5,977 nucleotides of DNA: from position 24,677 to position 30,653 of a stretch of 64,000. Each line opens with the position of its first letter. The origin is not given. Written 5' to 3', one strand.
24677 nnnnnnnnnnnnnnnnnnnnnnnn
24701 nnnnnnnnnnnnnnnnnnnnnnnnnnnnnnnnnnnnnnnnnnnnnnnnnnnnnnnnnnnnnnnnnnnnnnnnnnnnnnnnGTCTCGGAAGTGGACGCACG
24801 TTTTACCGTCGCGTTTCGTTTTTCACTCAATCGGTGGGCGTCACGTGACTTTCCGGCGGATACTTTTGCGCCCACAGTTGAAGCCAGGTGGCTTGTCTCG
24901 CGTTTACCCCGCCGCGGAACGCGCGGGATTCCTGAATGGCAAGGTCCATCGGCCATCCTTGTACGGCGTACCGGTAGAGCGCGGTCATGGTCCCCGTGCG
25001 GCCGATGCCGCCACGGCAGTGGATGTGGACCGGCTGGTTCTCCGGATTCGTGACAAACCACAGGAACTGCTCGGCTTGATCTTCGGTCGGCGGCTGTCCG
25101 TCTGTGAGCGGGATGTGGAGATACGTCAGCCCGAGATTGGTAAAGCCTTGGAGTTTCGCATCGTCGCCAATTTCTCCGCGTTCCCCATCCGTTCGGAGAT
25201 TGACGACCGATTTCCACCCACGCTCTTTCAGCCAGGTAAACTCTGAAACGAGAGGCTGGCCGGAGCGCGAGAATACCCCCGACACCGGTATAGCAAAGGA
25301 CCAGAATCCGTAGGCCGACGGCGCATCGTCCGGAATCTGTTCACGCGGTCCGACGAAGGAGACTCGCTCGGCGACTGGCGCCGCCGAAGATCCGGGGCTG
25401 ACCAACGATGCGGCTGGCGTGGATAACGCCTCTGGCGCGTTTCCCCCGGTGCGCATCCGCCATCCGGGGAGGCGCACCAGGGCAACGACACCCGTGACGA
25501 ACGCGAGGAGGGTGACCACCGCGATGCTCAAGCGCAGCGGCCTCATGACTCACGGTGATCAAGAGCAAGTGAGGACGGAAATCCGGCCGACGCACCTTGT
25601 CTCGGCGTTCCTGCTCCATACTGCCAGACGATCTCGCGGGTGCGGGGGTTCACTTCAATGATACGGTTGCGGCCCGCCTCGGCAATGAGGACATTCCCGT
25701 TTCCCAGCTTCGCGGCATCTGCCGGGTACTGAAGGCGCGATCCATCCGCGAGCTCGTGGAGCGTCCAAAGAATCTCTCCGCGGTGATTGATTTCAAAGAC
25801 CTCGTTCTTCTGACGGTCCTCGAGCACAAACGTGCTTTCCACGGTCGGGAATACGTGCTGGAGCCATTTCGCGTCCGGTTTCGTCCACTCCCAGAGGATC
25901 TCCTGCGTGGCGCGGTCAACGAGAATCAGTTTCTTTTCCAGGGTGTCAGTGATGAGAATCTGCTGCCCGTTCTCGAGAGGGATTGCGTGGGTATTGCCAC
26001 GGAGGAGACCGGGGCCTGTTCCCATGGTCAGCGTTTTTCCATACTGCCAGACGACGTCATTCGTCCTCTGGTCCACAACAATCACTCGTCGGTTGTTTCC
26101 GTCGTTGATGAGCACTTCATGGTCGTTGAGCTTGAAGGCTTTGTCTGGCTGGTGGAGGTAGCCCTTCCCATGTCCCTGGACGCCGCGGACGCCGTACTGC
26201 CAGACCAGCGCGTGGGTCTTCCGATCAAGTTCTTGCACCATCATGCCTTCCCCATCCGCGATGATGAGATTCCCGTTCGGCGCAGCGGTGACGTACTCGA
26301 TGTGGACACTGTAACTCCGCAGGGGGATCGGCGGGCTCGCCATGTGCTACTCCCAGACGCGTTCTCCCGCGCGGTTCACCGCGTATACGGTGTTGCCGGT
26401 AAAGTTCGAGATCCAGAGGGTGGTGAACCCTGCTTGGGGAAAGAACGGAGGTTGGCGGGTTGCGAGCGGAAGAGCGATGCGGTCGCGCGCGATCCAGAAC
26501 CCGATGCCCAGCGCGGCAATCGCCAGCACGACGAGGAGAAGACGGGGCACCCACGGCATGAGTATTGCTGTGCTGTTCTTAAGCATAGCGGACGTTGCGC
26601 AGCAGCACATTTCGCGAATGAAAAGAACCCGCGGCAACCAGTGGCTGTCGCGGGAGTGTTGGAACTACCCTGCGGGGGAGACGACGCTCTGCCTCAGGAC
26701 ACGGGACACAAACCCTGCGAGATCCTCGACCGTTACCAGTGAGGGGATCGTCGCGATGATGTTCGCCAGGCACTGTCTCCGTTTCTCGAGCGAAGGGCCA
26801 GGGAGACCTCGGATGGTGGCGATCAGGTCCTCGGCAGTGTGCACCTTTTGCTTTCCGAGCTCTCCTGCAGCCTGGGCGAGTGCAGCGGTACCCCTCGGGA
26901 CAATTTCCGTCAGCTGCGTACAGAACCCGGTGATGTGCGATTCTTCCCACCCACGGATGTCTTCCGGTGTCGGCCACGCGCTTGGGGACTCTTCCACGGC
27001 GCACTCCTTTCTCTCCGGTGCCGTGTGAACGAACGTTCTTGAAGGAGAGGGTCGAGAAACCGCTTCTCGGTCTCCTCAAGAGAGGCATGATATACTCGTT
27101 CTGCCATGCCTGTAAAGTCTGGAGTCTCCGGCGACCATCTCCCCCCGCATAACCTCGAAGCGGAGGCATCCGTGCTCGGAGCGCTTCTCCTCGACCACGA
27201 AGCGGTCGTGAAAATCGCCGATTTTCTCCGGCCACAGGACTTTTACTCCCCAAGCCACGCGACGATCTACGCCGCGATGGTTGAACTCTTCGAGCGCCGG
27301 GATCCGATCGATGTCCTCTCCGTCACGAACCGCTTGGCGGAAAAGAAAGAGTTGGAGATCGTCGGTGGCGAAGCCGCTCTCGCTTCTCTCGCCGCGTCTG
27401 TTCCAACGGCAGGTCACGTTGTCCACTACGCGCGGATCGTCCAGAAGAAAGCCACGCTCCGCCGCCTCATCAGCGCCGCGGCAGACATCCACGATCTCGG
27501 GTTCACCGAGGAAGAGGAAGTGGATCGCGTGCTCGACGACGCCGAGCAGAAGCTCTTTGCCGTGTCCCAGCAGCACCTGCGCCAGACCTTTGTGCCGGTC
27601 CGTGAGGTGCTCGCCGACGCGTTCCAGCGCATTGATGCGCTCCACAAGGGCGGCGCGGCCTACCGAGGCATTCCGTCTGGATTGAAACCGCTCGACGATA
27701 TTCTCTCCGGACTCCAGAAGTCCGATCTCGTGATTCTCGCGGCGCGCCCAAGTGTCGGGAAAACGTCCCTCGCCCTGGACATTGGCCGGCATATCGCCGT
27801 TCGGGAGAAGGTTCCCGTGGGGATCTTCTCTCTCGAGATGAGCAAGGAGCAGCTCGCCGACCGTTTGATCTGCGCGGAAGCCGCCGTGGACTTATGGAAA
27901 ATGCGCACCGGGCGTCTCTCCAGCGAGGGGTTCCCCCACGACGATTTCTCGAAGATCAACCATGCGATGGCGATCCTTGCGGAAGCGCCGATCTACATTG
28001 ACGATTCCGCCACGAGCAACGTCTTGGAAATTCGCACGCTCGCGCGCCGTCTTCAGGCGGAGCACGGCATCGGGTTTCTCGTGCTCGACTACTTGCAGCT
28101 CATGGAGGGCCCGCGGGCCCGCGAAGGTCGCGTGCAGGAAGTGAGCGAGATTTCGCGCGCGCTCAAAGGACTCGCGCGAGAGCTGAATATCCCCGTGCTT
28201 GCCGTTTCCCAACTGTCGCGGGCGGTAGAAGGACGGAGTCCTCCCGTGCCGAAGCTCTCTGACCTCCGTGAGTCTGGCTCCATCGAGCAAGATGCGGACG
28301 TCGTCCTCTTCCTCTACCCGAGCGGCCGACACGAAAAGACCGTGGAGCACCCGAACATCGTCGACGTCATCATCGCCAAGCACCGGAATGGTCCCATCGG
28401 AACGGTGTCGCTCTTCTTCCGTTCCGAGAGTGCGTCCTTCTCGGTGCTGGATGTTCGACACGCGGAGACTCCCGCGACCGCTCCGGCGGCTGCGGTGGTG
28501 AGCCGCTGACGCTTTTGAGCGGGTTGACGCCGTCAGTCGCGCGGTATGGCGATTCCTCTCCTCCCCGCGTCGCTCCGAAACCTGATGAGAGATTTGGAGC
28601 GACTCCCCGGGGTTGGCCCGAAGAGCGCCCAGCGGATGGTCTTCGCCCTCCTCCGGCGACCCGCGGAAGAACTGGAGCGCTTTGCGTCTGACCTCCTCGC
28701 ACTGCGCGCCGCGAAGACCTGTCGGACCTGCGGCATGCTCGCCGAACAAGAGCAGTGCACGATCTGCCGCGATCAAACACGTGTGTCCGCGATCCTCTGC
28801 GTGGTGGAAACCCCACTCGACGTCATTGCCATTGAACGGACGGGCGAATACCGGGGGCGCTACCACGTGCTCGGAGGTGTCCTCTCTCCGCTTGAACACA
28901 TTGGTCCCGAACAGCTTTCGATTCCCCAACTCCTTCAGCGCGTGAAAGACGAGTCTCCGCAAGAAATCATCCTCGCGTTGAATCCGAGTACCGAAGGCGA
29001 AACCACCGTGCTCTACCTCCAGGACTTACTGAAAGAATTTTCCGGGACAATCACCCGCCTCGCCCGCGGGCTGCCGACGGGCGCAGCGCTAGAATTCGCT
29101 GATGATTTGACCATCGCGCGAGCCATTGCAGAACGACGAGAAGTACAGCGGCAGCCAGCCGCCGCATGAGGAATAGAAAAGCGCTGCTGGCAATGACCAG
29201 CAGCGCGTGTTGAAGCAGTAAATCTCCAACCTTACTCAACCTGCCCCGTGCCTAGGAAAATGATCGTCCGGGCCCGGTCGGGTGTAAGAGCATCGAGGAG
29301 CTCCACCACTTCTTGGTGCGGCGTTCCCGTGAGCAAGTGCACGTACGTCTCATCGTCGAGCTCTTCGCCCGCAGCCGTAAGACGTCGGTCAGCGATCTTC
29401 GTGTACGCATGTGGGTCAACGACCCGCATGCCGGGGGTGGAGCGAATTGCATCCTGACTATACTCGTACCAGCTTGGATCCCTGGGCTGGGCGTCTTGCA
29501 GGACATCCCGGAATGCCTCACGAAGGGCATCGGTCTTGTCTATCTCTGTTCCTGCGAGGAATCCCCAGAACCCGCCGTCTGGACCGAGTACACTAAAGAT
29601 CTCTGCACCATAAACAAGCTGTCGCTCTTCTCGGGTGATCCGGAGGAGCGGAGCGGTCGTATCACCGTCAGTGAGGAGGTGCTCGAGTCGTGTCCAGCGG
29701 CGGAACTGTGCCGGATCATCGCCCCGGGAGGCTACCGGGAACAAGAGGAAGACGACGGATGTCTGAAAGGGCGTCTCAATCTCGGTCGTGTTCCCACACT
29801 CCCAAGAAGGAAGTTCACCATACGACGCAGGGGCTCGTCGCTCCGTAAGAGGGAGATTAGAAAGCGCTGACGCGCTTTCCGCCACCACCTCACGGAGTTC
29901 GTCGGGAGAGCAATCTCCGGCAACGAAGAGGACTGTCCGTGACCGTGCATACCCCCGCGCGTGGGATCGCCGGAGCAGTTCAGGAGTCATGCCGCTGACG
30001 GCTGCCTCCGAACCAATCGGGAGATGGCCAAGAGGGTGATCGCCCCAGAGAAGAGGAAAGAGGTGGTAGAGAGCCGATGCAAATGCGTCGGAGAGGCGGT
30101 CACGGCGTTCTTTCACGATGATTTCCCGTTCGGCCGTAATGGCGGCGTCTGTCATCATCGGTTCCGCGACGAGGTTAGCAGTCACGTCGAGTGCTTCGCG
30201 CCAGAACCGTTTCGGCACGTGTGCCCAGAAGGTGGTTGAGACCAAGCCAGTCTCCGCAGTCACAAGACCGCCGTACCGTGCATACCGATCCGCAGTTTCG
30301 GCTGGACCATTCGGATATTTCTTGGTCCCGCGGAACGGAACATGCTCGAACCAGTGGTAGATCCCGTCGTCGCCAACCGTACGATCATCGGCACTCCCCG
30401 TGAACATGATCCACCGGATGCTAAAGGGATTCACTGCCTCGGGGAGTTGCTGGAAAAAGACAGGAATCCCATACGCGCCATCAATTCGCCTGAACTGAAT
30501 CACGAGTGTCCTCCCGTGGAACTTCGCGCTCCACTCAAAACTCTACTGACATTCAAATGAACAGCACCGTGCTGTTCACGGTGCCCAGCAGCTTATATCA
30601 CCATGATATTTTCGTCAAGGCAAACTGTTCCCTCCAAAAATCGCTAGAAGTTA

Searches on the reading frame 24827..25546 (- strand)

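Call 41: search_protein_families(library=pfam, proteins=[window:24827-25546:-], max_evalue=0.001)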
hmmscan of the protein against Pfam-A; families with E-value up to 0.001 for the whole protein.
window:24827-25546:- (239 aa): 9 families
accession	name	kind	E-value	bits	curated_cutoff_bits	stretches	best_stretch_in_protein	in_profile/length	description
PF22741.1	PTP-NADK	-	2.9e-23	82.5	27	1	91-201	29-139/163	DSP-PTPase phosphatase fused to NAD+ Kinase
PF22785.1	Tc-R-P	-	6.8e-19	68.8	27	1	97-191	10-100/106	Polymorphic toxin system, DSP-PTPase phosphatase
PF22784.1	PTP-SAK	-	1.1e-11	45.4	27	1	139-192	54-109/153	Swiss Army Knife protein, DSP-PTPase phosphatase domain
PF03162.18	Y_phosphatase2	-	2.6e-10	40.6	27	1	88-224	10-145/165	Tyrosine phosphatase family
PF14566.11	PTPlike_phytase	-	9.7e-09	35.9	27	1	134-191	96-154/158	Inositol hexakisphosphate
PF04273.18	BLH_phosphatase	-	1.3e-06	29.1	26.1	1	107-181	24-97/110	Beta-lactamase hydrolase-like protein, phosphatase-like domain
PF00782.25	DSPc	-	1.3e-05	25.5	33.5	1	142-225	42-128/133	Dual specificity phosphatase, catalytic domain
PF13350.11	Y_phosphatase3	-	0.00011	22.8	22.2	0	133-191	98-149/240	Tyrosine phosphatase family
PF00102.32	Y_phosphatase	-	0.00037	20.6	20.9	1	152-191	148-190/234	Protein-tyrosine phosphatase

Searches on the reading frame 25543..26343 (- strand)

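Call 41: search_protein_families(library=pfam, proteins=[window:25543-26343:-], max_evalue=0.001)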
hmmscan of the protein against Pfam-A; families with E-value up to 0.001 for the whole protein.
window:25543-26343:- (266 aa): 2 families
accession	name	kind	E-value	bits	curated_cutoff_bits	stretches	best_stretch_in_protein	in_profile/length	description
PF13360.13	PQQ_2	-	2.6e-12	47.3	27.6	1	85-251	3-153/233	Outer membrane protein assembly factor BamB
PF01436.27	NHL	-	0.00025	21.3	20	0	204-228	1-25/28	NHL repeat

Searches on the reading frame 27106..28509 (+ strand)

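Call 41: search_protein_families(library=pfam, proteins=[window:27106-28509:+], max_evalue=0.001)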
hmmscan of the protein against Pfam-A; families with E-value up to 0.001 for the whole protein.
window:27106-28509:+ (467 aa): 3 families
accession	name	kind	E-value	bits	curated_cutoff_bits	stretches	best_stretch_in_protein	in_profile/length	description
PF03796.21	DnaB_C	-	7.1e-94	314.4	27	1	188-446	1-254/255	DnaB-like helicase C terminal domain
PF00772.26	DnaB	-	5.4e-34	116.8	23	1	13-113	2-102/103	DnaB-like helicase N terminal domain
PF13481.12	AAA_25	-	1.4e-14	54.7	27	1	188-371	14-191/195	AAA domain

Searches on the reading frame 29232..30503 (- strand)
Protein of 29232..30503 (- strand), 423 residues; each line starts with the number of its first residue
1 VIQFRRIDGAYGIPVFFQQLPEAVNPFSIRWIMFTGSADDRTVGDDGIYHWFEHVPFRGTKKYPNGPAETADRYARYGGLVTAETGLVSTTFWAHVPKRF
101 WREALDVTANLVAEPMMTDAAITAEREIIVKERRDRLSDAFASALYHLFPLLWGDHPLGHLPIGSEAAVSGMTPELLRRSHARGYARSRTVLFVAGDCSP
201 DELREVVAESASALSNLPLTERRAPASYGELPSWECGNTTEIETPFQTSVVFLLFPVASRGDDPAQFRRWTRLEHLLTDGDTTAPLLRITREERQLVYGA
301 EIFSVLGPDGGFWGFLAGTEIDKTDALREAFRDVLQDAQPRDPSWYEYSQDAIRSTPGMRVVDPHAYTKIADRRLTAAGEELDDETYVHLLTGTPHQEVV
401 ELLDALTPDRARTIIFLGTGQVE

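Call 41: search_protein_families(library=pfam, proteins=[window:29232-30503:-], max_evalue=0.001)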
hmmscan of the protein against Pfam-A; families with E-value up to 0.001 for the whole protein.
window:29232-30503:- (423 aa): 2 families
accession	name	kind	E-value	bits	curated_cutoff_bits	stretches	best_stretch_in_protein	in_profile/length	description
PF05193.26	Peptidase_M16_C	-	7.6e-12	45.9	23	1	172-338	2-164/181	Peptidase M16 inactive domain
PF00675.25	Peptidase_M16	-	5.9e-10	39.7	22.3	1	35-135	21-118/149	Insulinase (Peptidase family M16)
